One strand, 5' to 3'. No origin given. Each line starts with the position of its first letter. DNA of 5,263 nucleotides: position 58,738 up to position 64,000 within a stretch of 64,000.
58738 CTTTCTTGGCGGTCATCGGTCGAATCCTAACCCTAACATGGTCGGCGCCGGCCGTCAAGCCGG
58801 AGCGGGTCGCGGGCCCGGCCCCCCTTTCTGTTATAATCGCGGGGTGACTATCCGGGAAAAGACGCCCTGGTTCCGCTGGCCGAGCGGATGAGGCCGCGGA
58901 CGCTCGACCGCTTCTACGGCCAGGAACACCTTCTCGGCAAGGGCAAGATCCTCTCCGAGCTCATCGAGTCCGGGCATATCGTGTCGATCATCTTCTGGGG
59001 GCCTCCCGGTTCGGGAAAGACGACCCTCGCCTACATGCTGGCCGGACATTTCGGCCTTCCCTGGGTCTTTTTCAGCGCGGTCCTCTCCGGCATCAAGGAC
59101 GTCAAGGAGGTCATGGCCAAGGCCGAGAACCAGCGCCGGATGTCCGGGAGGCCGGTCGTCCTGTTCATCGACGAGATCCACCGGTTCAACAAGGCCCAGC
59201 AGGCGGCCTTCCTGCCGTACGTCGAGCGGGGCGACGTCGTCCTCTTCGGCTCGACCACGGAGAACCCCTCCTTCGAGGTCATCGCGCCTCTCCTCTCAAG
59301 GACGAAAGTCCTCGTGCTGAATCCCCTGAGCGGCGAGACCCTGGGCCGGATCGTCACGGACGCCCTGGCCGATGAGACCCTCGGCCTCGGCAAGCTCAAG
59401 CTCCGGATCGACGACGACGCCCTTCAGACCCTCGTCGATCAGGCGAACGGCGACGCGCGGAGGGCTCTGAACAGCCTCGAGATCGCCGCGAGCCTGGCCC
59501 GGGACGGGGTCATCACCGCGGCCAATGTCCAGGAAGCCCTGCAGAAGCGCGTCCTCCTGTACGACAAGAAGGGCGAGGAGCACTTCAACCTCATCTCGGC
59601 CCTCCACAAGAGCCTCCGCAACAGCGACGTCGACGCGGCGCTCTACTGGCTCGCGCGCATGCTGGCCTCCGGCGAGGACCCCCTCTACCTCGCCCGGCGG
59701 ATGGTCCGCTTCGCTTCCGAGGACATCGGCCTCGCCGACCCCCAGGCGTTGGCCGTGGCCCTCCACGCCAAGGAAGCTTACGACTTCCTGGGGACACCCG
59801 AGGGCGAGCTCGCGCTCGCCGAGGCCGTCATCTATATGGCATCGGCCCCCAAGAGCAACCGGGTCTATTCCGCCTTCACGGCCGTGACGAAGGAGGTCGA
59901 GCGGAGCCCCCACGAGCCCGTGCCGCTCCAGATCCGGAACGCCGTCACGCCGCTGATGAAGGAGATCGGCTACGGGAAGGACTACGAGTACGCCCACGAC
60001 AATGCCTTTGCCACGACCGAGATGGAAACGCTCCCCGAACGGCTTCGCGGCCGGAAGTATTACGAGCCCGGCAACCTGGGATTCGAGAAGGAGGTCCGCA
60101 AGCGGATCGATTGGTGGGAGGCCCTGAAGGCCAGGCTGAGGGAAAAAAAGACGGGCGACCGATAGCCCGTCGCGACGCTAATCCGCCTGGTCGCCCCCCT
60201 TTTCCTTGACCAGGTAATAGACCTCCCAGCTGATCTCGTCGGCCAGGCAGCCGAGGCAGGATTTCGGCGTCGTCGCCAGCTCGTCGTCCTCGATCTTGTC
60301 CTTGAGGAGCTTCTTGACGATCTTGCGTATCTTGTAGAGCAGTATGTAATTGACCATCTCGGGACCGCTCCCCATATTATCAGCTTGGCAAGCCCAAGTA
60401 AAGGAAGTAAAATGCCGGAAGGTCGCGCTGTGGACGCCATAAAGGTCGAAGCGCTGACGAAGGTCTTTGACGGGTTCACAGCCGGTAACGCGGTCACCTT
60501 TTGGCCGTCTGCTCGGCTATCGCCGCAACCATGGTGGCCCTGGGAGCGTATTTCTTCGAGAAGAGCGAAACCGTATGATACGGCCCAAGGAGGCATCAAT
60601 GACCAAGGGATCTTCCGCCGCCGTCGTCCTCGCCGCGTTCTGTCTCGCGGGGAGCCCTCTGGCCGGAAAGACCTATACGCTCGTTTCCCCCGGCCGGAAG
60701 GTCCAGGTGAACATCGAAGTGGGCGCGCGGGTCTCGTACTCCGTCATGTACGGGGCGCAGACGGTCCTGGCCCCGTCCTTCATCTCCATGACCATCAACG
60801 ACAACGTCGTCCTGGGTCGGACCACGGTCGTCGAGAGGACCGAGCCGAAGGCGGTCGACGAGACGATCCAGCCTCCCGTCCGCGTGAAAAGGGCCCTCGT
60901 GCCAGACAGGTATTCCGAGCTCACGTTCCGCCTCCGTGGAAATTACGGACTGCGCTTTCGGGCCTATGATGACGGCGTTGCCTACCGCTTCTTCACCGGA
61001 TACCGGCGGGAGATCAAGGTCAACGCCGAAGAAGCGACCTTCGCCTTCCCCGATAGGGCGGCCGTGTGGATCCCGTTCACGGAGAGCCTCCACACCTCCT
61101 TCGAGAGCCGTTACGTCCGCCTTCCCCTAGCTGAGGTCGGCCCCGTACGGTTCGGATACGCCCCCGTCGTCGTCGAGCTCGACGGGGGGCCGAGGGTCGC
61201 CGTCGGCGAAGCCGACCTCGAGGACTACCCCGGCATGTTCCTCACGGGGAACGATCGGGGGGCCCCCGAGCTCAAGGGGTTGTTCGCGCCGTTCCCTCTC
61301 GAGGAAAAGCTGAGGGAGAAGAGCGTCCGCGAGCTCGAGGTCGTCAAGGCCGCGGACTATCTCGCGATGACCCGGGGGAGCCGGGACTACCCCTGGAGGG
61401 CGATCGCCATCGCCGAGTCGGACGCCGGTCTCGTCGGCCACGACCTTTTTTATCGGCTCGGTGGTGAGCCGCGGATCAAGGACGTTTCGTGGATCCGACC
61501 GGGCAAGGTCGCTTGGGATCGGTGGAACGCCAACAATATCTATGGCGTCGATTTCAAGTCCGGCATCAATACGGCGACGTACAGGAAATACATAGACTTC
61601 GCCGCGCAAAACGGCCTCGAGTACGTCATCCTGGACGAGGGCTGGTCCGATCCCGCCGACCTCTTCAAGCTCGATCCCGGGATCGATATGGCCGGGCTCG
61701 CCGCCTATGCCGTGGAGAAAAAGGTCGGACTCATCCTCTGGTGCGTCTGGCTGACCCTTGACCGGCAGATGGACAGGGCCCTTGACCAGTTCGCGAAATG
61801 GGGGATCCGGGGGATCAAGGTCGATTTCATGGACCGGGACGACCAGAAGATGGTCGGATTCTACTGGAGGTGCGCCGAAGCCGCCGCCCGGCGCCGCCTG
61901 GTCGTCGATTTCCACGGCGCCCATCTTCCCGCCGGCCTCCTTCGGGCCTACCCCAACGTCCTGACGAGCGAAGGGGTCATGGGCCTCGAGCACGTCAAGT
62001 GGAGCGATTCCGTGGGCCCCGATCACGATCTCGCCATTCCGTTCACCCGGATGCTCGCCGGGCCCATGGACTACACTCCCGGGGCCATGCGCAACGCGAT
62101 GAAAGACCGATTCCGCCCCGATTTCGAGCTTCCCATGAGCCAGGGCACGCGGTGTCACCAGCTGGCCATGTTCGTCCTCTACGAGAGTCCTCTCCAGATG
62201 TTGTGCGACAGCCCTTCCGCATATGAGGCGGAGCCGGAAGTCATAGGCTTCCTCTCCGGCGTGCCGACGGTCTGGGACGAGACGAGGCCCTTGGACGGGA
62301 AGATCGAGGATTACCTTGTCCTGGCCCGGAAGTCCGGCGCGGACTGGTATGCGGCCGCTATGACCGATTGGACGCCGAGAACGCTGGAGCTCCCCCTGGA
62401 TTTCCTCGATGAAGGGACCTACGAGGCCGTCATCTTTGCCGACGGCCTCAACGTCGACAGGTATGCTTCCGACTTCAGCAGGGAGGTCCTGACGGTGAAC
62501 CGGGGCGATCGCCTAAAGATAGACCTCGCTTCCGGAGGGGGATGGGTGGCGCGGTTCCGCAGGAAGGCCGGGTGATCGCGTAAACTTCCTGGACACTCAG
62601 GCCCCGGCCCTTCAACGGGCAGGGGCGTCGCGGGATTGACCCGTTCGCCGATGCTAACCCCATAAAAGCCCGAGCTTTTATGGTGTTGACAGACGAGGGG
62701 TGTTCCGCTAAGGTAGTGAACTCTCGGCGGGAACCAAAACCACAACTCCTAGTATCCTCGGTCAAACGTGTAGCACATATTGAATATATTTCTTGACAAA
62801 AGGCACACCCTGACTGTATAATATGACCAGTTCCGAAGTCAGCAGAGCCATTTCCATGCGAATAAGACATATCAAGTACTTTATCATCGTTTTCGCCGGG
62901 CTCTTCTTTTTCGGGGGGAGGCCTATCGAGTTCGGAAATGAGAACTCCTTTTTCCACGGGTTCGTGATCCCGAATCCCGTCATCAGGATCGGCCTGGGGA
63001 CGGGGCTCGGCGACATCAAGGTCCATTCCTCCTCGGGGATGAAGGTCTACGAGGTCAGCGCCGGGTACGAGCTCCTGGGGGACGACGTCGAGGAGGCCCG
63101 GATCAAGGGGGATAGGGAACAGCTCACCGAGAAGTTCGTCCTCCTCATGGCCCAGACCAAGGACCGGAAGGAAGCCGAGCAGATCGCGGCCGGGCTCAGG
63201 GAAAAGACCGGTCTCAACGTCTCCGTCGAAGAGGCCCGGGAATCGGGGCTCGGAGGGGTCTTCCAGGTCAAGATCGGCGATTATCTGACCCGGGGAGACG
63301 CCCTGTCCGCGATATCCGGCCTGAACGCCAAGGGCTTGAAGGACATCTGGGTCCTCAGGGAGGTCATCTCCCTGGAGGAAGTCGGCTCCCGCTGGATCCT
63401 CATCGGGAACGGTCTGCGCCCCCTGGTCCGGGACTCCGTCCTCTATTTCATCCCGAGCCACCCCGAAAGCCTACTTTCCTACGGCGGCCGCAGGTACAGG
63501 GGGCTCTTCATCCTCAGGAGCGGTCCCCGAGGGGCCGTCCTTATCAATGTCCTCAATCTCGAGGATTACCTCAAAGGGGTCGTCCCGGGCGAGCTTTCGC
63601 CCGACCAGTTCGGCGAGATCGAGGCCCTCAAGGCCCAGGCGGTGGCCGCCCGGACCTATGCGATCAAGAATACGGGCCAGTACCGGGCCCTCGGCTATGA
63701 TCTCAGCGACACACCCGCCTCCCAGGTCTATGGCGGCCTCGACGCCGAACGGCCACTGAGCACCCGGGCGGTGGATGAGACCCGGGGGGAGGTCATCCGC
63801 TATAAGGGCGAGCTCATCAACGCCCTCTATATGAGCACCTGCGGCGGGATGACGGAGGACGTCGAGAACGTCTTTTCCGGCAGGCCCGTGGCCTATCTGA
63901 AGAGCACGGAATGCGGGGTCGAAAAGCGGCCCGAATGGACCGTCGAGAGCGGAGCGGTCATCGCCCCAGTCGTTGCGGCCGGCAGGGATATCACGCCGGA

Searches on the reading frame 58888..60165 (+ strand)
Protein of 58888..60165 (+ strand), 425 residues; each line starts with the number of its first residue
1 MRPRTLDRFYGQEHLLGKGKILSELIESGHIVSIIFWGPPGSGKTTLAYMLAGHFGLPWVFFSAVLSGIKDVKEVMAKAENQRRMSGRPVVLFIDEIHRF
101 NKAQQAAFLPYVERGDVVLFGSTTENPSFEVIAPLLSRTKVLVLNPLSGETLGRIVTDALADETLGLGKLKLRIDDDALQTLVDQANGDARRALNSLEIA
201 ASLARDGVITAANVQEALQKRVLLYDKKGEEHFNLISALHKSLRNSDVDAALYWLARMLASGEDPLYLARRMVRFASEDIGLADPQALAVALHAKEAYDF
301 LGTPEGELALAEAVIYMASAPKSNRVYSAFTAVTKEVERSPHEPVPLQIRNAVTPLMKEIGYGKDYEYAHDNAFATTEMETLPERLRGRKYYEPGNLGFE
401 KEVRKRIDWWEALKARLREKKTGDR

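Call 71: search_protein_families(library=pfam, max_evalue=0.00001, proteins=[window:58888-60165:+])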
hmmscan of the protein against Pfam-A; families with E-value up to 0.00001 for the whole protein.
window:58888-60165:+ (425 aa): 5 families
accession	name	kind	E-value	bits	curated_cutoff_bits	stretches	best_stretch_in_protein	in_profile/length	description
PF12002.13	MgsA_C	-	2.7e-64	216.5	27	1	245-410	1-166/167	MgsA AAA+ ATPase C terminal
PF16193.11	AAA_assoc_2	-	1.4e-26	92.9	34.3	1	169-244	2-81/81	AAA C-terminal domain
PF00004.35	AAA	-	4.3e-14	53.5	21.2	1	34-142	1-126/131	ATPase family associated with various cellular activities (AAA)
PF05496.18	RuvB_N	-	1.6e-10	41.4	27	1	1-113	1-109/159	Holliday junction DNA helicase RuvB P-loop domain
PF13173.12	AAA_14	-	8.1e-07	29.5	27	1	34-148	5-124/129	AAA domain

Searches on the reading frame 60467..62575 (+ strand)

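Call 71: search_protein_families(library=pfam, max_evalue=0.00001, proteins=[window:60467-62575:+])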
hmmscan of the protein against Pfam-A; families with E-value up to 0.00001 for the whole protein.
window:60467-62575:+ (702 aa): 3 families
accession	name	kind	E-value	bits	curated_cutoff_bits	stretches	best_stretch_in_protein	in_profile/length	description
PF10566.15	Glyco_hydro_97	-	9.8e-102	340.5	32.5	1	339-600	1-275/275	Glycoside hydrolase 97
PF14508.12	GH97_N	-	4.2e-47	161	25.3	1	72-331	1-226/229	Glycosyl-hydrolase 97 N-terminal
PF14509.12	GH97_C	-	4.1e-29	101.1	25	1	602-697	1-96/97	Glycosyl-hydrolase 97 C-terminal, oligomerisation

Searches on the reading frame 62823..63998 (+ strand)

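Call 71: search_protein_families(library=pfam, max_evalue=0.00001, proteins=[window:62823-63998:+])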
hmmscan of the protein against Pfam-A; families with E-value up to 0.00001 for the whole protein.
window:62823-63998:+ (392 aa): 2 families
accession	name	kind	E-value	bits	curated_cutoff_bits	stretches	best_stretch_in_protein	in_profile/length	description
PF08486.15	SpoIID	-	6.6e-24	84.8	23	1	238-327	5-97/97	Stage II sporulation protein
PF05036.18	SPOR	-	7.9e-06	26.6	21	0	104-174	4-72/76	SPOR domain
